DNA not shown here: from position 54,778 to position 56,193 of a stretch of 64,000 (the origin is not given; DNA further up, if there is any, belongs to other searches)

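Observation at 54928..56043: Membrane-anchored Ig-repeat/He_PIG protein inserted between pilY1 and pilM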

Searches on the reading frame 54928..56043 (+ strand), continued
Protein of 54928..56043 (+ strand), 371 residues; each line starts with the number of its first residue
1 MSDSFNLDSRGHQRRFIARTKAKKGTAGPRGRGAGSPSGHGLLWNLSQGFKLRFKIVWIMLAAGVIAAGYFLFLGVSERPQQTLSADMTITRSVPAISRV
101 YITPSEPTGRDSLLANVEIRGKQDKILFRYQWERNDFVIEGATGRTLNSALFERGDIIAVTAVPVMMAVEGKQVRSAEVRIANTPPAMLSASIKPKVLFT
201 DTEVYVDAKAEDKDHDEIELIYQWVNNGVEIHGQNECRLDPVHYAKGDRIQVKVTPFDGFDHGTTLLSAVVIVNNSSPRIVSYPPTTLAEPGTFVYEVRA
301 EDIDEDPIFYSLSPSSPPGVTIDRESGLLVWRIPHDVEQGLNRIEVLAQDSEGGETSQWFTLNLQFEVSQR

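Call 56: search_solved_structures(query=A4, max_evalue=0.1, show_alignments=3)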
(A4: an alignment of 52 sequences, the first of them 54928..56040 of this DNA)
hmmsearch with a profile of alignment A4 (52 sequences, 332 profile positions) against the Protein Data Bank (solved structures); distinct sequences matched with E-value up to 0.1: 35.
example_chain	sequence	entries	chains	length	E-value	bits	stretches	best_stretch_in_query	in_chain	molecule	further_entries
5vf3_Z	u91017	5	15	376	2.4e-11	46.4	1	62-246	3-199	Highly immunogenic outer capsid protein | Hoc, highly immunogenic outer capsid protein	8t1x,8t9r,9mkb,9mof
1e07_A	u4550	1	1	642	4.8e-06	29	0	74-196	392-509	CARCINOEMBRYONIC ANTIGEN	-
29cp_A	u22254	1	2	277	0.011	18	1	58-205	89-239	IgLON family member 5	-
8bw0_C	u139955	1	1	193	0.012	17.8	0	67-151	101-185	Carcinoembryonic antigen-related cell adhesion molecule 5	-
6dld_A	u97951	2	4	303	0.014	17.6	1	58-205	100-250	IgLON family member 5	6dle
3shs_A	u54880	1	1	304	0.026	16.7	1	80-234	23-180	Hoc head outer capsid protein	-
4xed_A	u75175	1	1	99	0.03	16.5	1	237-275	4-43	Peptidase M14, carboxypeptidase A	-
6s5w_A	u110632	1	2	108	0.033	16.4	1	277-328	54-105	Surface protein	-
6d4m_A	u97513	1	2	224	0.041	16.1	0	76-128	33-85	Fc fragment of IgG3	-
8e51_B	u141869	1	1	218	0.041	16.1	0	259-316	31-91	Cadherin-23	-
7o52_U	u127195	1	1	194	0.042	16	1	66-206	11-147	CD22 d6-d7 Ig domains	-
2wbx_A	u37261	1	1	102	0.044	16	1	257-318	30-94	CADHERIN-23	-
2vuo_A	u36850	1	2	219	0.051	15.8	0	64-128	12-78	IG GAMMA CHAIN C REGION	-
3hkf_A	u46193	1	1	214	0.054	15.7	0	63-110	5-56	Igh protein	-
6bwn_A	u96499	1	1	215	0.055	15.7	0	258-327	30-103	Protocadherin-15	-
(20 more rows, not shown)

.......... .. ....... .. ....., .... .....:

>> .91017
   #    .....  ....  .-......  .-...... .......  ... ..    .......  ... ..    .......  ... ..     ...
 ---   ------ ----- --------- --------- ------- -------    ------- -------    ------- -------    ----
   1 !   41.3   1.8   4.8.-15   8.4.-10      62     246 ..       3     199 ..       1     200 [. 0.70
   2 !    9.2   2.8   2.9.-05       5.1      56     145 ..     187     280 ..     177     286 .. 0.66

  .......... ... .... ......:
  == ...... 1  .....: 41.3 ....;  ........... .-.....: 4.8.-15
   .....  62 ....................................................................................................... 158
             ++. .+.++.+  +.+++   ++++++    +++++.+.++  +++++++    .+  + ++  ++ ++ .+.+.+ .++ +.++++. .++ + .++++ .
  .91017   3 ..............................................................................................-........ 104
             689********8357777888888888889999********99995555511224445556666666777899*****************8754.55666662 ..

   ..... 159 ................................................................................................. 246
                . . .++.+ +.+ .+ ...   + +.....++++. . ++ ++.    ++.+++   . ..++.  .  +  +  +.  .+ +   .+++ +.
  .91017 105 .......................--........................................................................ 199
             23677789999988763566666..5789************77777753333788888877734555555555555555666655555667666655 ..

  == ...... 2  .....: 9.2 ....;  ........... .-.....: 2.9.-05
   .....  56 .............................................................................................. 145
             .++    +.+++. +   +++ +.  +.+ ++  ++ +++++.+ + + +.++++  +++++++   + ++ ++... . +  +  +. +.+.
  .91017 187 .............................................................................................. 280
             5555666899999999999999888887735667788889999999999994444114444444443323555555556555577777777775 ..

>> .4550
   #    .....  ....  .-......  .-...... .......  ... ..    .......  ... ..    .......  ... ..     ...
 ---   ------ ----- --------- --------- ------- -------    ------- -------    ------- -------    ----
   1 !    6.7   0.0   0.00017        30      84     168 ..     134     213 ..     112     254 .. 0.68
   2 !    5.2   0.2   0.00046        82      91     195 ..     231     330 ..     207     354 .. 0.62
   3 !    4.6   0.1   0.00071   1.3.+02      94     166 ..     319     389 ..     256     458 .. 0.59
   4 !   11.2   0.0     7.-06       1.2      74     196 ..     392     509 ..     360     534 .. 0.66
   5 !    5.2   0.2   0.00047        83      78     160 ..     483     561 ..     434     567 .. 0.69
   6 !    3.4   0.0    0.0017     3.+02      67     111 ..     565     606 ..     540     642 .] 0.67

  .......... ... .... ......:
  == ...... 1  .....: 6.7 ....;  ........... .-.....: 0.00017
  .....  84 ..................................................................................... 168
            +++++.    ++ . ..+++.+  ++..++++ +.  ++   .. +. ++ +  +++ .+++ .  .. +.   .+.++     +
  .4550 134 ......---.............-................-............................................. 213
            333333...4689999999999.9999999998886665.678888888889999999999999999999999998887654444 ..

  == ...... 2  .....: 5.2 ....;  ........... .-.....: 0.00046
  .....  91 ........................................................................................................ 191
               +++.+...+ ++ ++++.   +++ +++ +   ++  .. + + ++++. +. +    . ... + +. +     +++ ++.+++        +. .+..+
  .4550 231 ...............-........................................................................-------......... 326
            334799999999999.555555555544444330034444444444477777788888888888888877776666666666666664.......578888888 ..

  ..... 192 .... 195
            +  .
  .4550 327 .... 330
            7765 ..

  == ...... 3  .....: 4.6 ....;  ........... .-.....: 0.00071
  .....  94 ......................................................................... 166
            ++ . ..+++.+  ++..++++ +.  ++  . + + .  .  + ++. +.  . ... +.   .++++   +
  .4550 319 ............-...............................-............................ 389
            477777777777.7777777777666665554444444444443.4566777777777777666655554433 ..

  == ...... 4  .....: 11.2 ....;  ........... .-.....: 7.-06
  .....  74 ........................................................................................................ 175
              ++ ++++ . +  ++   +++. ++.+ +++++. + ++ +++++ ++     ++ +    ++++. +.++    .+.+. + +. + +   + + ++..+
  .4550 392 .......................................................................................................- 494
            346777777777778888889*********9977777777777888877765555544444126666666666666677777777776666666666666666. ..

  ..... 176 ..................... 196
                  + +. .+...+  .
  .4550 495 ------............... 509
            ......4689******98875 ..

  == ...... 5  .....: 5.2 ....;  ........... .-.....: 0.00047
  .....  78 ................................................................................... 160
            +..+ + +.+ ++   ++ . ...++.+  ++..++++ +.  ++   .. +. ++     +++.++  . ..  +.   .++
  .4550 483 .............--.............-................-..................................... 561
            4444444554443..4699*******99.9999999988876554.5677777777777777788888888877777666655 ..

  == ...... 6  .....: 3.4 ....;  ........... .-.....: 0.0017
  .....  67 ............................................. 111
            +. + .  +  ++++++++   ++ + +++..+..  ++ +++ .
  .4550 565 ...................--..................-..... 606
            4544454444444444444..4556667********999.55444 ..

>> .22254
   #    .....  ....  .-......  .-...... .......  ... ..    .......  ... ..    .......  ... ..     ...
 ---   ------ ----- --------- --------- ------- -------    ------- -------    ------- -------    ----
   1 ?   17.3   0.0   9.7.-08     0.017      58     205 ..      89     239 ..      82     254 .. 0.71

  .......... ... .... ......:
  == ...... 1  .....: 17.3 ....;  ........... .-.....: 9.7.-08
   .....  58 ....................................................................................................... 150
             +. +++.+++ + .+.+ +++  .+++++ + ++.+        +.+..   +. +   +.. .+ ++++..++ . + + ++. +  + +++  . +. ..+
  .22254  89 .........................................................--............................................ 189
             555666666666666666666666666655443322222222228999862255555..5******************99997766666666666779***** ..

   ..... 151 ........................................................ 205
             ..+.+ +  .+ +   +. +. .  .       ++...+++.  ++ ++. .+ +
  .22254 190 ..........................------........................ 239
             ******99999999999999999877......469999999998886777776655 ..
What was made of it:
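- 55213..55479 (+): Ig-like domain 1 (Hoc/I-set-type), residues 96-184, core W132. The family profile matches T4 Hoc at E = 2.4e-11 (call 56).
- On Hoc/I-set-type Ig domain (domains 1-2): The family profile matches T4 Hoc at E = 2.4e-11 and CEA at 4.8e-6 (call 56).
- Closest known: Phage T4/RB49 Hoc Ig-like domains. Same: This is the best solved-structure sequence match for domains 1-2 (family profile E = 2.4e-11, call 56).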

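Call 59: find_encoding_contigs(protein=P0282, flank=9000, max_places=1)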
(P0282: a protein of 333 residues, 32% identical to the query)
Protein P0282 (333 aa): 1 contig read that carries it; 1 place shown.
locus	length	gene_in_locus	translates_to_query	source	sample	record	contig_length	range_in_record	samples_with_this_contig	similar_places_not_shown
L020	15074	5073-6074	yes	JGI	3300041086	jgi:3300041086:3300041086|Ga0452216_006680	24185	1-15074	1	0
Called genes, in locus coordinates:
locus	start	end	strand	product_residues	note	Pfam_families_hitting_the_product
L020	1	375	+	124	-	PF16074:PilW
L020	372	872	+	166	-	PF14341:PilX_N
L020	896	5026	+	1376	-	PF13385:Laminin_G_3, PF05567:T4P_PilY1 (weak)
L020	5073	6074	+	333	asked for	PF17963:Big_9 (faint), PF05345:He_PIG (weak)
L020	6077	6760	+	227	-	PF07963:N_methyl (weak)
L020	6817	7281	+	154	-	-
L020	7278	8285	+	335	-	PF07963:N_methyl (weak)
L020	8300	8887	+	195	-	PF14341:PilX_N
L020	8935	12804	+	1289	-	PF05567:T4P_PilY1 (weak)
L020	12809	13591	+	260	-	PF17963:Big_9 (faint)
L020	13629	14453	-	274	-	PF00497:SBP_bac_3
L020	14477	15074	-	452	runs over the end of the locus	PF00291:PALP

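Call 60: find_encoding_contigs(protein=P0327, flank=9000, max_places=1)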
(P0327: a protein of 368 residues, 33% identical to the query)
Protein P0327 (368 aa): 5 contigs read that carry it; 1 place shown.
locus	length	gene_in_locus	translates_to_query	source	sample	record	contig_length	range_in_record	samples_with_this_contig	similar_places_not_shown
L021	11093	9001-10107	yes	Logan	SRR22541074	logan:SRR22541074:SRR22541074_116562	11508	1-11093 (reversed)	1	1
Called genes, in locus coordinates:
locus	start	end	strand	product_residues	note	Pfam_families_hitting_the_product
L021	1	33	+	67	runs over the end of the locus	-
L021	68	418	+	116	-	-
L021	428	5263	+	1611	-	PF28373:PilY1_homolog_dom, PF05567:T4P_PilY1 (weak)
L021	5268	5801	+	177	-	PF07963:N_methyl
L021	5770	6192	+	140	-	PF07963:N_methyl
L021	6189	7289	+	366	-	PF07963:N_methyl (weak)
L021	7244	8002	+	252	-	-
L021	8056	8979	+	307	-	PF05345:He_PIG (faint), PF17963:Big_9 (weak)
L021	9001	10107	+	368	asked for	PF05345:He_PIG, PF17963:Big_9 (weak)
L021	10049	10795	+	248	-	PF02545:Maf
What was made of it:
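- P0327, which is TM-anchored, is followed by maf and not by pilM (call 60).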

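Call 65: find_related_loci(query=A5, collection=metagenome_contigs, flank=6000)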
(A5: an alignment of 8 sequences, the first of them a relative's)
Query A5 (337 aa) in metagenome_contigs; peptide patterns used: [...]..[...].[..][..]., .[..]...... (x = any residue, [..] = any of these).
600 stretches matched a pattern (row limit reached: there are more); 54 encode a relative of the query (tblastn E <= 1e-3); 54 distinct loci.
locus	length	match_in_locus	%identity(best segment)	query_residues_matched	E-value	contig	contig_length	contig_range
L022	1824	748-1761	74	1-337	4e-160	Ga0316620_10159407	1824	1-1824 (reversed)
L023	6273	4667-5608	55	24-335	6e-107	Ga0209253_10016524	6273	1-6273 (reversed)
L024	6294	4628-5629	51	2-335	1e-104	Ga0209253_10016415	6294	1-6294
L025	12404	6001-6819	49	63-337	5e-78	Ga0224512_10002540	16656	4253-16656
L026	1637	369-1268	45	37-335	3e-79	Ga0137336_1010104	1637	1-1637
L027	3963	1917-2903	43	8-335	8e-75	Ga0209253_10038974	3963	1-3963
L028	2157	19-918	44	37-335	2e-76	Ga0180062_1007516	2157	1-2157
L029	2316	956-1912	43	18-335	1e-75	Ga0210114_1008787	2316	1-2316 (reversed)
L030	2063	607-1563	43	18-335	2e-75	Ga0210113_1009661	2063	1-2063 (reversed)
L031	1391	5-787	47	75-335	2e-77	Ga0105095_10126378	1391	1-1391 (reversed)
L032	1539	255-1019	49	81-335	2e-76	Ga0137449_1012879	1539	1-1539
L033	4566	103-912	46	64-335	6e-72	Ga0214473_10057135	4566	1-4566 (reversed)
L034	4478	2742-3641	45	37-335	1e-71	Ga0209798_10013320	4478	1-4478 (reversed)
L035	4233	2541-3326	45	74-335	4e-70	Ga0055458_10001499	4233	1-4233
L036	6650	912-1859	42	21-335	2e-69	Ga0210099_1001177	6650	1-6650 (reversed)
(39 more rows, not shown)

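Call 70: predict_structure(alignment_id=A4)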
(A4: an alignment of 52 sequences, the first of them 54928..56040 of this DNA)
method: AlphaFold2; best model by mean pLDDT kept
length: 371 residues; sequences in the alignment: 52
mean_pLDDT: 82.1   pTM: 0.62
mean pLDDT of the five models: 82.1, 82.0, 81.7, 81.0, 80.4
residues with pLDDT >= 90: 229; 70-90: 50; 50-70: 28; < 50: 64
segments of 3 or more residues with pLDDT < 50: 1-20, 27-51, 76-78, 80-91
pLDDT, mean of each block of 10 residues (from residue 1): 35 44 48 45 42 62 74 53 40 73 96 94 81 97 94 97 88 95 97 95 95 96 98 95 95 97 97 96 91 94 95 93 97 87 95 94 77 45
secondary structure, 60 per line:
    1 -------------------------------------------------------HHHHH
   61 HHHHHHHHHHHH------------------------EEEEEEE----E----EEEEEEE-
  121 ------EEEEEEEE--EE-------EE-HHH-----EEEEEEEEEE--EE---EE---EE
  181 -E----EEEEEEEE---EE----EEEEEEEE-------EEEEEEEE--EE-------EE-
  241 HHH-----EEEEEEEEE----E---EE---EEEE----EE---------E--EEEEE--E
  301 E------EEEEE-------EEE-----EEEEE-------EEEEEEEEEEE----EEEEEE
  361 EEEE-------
elements in order: H56-72 E97-103 E113-119 E127-134 E157-166 E187-194 E204-211 E219-226 E249-257 E271-274 E293-297 E308-312 E320-322 E328-332 E340-350 E355-364
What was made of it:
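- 55213..55479 (+): AF2 beta-sandwich with block-mean pLDDT of about 81-97 (call 70).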

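Call 73: list_cluster_members(proteins=[P0001, P0002, P0278, P0305, P0332, P0299, P0334])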
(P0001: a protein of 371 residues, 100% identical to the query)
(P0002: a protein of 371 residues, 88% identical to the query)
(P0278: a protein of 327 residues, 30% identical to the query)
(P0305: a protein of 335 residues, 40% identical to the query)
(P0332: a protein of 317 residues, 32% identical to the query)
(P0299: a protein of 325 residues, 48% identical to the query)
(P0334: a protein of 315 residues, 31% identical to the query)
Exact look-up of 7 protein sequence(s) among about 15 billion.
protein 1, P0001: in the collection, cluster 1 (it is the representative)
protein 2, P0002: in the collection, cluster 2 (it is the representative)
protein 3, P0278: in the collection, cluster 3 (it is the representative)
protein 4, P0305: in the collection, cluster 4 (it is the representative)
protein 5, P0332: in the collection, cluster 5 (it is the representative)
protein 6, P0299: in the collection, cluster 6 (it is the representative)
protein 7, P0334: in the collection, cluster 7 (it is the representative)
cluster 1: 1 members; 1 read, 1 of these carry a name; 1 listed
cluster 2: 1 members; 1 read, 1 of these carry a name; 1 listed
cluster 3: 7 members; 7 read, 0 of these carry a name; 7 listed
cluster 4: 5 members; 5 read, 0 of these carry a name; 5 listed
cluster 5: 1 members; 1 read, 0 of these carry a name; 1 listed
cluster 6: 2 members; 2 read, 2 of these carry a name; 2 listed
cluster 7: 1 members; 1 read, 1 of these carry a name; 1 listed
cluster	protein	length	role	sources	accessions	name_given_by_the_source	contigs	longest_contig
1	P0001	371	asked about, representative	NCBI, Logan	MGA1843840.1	MAG: cadherin repeat domain-containing protein [bacterium]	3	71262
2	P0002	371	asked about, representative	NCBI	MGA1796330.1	MAG: Ig domain-containing protein [bacterium]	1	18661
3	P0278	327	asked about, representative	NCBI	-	-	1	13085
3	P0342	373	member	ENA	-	-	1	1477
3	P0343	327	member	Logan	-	-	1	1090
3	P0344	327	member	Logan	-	-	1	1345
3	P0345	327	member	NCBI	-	-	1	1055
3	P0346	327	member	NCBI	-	-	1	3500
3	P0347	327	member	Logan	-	-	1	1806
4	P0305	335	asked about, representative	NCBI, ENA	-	-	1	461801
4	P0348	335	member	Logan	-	-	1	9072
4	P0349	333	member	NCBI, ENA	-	-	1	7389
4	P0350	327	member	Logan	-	-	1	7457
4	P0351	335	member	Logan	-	-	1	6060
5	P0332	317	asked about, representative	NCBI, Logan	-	-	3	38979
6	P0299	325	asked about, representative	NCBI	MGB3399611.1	MAG: hypothetical protein WBA34_05515, partial [Candidatus Deferrimicrobiaceae bacterium]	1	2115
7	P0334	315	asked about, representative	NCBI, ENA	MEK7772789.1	MAG: putative Ig domain-containing protein [Deltaproteobacteria bacterium]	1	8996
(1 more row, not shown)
